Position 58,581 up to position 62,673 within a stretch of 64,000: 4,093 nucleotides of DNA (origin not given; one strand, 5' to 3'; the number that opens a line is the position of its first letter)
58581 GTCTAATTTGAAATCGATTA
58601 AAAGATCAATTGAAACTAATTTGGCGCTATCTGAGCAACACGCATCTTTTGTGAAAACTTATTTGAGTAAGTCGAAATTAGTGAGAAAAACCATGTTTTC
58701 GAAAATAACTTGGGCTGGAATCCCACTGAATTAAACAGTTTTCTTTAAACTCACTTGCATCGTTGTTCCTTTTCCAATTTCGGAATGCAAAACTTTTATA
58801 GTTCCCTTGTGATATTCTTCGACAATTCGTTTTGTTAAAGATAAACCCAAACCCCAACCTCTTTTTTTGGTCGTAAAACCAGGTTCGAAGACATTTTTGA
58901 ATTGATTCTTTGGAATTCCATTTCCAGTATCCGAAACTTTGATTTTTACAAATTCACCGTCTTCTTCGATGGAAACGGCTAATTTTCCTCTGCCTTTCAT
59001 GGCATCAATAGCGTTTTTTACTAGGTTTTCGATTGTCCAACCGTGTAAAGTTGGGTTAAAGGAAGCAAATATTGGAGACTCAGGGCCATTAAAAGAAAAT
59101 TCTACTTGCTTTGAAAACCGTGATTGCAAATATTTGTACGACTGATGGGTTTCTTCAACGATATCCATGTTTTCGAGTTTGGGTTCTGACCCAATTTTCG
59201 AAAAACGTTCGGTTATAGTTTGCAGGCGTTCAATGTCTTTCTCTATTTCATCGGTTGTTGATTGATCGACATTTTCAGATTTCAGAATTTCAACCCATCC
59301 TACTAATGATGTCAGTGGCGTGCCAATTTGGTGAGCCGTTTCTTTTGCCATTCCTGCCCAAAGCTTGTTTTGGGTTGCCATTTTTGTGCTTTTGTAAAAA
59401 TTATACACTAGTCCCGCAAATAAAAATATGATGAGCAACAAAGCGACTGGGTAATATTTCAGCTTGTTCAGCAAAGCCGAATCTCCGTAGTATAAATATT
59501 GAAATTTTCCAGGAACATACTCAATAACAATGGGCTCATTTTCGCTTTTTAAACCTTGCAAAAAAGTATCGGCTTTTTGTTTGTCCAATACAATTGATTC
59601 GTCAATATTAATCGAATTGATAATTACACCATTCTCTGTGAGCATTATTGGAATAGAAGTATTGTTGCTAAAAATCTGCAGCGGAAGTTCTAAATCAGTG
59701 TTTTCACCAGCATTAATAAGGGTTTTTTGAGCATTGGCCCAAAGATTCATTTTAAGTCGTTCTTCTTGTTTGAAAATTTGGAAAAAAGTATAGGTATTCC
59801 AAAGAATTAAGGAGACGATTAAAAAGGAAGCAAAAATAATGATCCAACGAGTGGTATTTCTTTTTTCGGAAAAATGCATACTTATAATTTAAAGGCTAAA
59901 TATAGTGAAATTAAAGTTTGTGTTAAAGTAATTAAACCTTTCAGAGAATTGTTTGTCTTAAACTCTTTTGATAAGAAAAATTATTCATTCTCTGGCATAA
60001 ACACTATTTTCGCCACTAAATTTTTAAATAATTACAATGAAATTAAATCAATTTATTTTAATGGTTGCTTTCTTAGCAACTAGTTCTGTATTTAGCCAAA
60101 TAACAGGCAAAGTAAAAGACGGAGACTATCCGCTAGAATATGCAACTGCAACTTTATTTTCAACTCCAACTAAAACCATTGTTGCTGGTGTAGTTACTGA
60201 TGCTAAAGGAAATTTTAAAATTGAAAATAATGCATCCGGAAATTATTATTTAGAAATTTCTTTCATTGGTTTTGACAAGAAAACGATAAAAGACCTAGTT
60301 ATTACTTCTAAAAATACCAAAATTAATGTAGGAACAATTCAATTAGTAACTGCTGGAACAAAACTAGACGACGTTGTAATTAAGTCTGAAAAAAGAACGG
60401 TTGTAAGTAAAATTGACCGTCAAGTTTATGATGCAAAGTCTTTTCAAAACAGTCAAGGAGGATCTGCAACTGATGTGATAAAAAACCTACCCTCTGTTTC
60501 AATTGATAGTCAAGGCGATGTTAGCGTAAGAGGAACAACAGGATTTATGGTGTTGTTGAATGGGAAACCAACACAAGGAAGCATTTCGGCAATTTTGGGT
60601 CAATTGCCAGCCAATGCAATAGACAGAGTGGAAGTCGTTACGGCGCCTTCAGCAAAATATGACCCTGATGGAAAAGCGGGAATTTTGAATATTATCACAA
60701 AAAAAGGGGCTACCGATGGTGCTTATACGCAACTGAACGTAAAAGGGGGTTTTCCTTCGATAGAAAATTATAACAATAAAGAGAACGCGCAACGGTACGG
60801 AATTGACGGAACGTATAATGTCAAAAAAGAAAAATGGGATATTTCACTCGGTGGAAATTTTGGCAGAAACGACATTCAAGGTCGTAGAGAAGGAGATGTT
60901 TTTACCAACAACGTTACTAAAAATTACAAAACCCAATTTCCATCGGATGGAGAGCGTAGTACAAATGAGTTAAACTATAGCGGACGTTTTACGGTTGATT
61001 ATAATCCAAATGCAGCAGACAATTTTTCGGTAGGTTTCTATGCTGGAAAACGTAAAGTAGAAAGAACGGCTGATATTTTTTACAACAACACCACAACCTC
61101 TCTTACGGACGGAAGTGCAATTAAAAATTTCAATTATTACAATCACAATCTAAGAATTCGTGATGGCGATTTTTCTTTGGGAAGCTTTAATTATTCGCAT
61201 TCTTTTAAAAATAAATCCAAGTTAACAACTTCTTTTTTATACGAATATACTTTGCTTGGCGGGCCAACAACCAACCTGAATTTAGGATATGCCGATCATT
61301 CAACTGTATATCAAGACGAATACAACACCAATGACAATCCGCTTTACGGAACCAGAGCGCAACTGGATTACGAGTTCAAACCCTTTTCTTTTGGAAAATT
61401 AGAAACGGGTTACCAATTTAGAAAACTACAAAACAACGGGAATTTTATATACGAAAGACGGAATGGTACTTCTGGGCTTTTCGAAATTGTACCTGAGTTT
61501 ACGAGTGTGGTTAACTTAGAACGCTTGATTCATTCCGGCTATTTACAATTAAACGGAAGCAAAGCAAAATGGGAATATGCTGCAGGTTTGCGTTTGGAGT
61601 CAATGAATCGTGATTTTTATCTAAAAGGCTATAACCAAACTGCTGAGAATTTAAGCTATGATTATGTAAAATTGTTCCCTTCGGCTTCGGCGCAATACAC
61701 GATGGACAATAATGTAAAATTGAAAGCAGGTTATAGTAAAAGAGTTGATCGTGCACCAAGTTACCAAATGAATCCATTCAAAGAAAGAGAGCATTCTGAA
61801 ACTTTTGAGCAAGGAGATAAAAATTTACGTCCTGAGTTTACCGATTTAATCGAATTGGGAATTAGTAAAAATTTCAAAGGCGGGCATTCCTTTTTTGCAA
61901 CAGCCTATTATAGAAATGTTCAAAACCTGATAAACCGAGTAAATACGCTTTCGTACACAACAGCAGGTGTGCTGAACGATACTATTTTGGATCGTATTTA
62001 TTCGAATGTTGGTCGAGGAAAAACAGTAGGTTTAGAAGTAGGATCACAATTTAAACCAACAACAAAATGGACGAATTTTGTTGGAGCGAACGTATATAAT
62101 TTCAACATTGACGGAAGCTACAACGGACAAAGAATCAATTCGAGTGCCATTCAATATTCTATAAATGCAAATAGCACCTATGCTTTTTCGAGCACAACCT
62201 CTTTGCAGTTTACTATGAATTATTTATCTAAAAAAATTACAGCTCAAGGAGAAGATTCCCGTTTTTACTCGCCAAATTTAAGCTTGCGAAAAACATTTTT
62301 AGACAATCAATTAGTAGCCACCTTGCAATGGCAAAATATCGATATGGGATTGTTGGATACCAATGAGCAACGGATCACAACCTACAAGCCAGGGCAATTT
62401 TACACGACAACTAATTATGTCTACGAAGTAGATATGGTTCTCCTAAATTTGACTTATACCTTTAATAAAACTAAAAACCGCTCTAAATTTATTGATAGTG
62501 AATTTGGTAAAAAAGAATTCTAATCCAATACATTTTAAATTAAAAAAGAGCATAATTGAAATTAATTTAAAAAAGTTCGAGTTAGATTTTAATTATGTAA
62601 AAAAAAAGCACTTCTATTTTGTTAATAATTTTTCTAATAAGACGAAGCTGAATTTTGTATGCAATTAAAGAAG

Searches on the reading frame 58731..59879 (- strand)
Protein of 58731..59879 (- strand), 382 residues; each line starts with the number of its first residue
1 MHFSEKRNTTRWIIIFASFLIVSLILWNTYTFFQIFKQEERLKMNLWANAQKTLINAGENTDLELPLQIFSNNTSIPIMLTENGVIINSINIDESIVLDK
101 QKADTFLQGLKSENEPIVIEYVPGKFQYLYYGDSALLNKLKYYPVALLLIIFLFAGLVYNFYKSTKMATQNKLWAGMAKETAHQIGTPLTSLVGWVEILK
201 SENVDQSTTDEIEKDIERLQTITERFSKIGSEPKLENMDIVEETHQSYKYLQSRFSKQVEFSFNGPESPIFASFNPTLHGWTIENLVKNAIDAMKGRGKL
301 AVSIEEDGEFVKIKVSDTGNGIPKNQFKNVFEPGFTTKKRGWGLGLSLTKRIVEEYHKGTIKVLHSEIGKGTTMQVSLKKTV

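Call 61: search_protein_families(library=pfam, proteins=[window:58731-59879:-], max_evalue=0.01)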
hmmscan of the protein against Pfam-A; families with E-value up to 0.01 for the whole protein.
window:58731-59879:- (382 aa): 4 families
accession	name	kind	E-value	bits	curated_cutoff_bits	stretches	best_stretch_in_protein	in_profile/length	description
PF02518.31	HATPase_c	-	8.6e-22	78.1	26.4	1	283-380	10-109/111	Histidine kinase-, DNA gyrase B-, and HSP90-like ATPase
PF00512.31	HisKA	-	3.7e-07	30.5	26.9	1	178-230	6-64/66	His Kinase A (phospho-acceptor) domain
PF14501.12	HATPase_c_5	-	8.7e-05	22.8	22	1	283-362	10-87/102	GHKL domain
PF13589.12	HATPase_c_3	-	0.0002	21.9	25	1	284-339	8-62/137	Histidine kinase-, DNA gyrase B-, and HSP90-like ATPase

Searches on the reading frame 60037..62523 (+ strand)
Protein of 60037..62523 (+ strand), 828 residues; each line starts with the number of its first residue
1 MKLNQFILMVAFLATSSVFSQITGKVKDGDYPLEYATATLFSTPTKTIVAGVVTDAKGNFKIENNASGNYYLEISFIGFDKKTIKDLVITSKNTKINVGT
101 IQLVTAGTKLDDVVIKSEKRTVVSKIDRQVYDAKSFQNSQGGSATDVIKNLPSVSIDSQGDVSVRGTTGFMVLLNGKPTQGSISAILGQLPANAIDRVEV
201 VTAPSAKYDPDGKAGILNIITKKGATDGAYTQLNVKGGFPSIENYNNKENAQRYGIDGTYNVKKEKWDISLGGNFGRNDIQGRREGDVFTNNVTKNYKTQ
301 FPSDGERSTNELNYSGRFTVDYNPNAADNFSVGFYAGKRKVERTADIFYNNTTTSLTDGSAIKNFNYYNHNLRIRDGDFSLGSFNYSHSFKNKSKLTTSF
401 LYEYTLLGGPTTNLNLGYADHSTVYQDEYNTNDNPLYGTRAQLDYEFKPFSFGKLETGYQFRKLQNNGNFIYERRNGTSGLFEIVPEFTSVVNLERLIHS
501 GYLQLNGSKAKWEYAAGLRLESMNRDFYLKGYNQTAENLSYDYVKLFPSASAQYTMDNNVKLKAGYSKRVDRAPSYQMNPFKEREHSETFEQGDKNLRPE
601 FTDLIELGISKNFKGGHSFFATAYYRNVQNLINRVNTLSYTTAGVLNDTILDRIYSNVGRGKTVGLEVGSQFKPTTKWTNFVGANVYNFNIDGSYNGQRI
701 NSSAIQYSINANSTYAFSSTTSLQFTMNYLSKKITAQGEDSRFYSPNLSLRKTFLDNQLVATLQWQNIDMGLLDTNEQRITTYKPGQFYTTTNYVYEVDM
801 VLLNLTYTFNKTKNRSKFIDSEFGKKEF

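Call 3: search_protein_families(library=pfam, proteins=[window:60037-62523:+], max_evalue=0.01)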
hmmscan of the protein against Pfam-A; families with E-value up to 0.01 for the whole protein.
window:60037-62523:+ (828 aa): 4 families
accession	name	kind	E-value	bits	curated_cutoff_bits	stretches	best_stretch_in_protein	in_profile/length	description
PF14905.12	OMP_b-brl_3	-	5.9e-74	250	27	1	388-807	1-408/408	Outer membrane protein beta-barrel family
PF13620.12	CarboxypepD_reg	-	8.1e-12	45.8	32.3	1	21-95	1-75/82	Carboxypeptidase regulatory-like domain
PF07715.20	Plug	-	2.1e-11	44.7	23.9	1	128-215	9-106/107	TonB-dependent Receptor Plug Domain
PF13715.12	CarbopepD_reg_2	-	7.5e-11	42.3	32.2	1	22-115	1-88/88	CarboxypepD_reg-like domain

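Call 4: search_protein_families(library=ncbifam, proteins=[window:60037-62523:+], max_evalue=0.01)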
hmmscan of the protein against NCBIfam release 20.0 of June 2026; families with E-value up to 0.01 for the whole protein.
window:60037-62523:+ (828 aa): 3 families
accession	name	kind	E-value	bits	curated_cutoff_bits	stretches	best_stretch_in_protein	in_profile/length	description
TIGR01782.1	TonB-Xanth-Caul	subfamily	4e-15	55.2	310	2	444-672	469-724/868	TonB-dependent receptor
NF053590.1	TonB_dep_TOL0244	equivalog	8.1e-09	34.6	645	1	536-723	350-527/604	TOL_0244 family TonB-dependent receptor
NF053692.1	BamP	equivalog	0.00025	20.5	230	1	1-147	1-143/251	BamP family beta-barrel-assembly machinery protein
